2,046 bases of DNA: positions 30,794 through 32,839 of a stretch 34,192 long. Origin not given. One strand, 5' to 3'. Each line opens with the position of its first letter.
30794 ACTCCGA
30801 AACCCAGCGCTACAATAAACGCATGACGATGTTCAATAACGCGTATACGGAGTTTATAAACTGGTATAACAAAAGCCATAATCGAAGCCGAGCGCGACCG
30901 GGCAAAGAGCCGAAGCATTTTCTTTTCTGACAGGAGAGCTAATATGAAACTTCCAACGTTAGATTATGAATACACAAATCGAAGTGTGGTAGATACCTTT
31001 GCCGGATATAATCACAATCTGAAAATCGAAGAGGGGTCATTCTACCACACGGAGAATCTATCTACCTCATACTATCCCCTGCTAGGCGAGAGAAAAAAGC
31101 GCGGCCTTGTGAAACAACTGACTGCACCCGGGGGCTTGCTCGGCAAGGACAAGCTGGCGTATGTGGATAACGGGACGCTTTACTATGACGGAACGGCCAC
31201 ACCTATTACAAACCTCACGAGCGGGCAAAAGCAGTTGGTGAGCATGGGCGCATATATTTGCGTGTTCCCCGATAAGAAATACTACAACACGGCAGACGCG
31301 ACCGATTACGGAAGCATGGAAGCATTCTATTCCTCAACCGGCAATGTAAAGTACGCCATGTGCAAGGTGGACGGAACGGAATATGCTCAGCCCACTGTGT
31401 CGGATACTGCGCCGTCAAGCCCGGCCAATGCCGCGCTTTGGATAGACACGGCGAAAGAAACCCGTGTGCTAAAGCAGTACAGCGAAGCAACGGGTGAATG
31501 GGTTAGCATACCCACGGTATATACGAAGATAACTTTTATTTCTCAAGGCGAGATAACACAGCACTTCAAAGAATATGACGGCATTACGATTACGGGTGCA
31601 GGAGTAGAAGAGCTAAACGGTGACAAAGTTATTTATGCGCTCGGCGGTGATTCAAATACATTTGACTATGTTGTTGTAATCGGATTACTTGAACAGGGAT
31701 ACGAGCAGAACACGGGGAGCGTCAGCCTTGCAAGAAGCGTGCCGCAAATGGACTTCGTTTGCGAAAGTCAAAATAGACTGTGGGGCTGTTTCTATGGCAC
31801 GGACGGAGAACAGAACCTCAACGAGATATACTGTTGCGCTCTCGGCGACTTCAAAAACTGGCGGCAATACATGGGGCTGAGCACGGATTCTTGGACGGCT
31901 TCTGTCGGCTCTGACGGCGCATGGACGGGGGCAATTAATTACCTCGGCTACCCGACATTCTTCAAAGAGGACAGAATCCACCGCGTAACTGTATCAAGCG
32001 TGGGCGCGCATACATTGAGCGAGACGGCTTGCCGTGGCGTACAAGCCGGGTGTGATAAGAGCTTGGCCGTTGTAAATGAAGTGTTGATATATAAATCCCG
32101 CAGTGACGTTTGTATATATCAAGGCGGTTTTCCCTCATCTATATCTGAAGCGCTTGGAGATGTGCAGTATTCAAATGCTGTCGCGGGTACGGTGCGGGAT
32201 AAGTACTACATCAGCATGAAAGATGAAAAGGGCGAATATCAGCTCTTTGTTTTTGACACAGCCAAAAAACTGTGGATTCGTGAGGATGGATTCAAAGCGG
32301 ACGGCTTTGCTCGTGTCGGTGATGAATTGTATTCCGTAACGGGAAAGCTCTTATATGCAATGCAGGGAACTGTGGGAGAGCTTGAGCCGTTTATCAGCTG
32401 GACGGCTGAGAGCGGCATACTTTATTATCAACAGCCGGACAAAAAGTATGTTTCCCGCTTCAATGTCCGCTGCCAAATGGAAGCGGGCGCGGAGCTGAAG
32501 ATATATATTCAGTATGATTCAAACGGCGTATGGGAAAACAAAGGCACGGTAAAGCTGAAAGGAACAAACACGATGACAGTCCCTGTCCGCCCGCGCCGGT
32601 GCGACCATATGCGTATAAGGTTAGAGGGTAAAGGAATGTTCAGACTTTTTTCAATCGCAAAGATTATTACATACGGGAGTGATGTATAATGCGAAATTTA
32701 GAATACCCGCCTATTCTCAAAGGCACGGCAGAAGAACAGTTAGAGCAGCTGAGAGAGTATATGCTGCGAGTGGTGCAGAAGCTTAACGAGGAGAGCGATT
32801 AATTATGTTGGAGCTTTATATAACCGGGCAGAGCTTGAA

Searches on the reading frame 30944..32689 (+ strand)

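Call 22: search_protein_families(library=phrogs, proteins=[window:30944-32689:+], max_evalue=0.001)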
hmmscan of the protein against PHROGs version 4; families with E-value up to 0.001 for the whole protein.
window:30944-32689:+ (581 aa): 1 family
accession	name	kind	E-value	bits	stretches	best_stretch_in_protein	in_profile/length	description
phrog_511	-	head and packaging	2.6e-59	202.4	2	75-580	402-860/862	internal virion protein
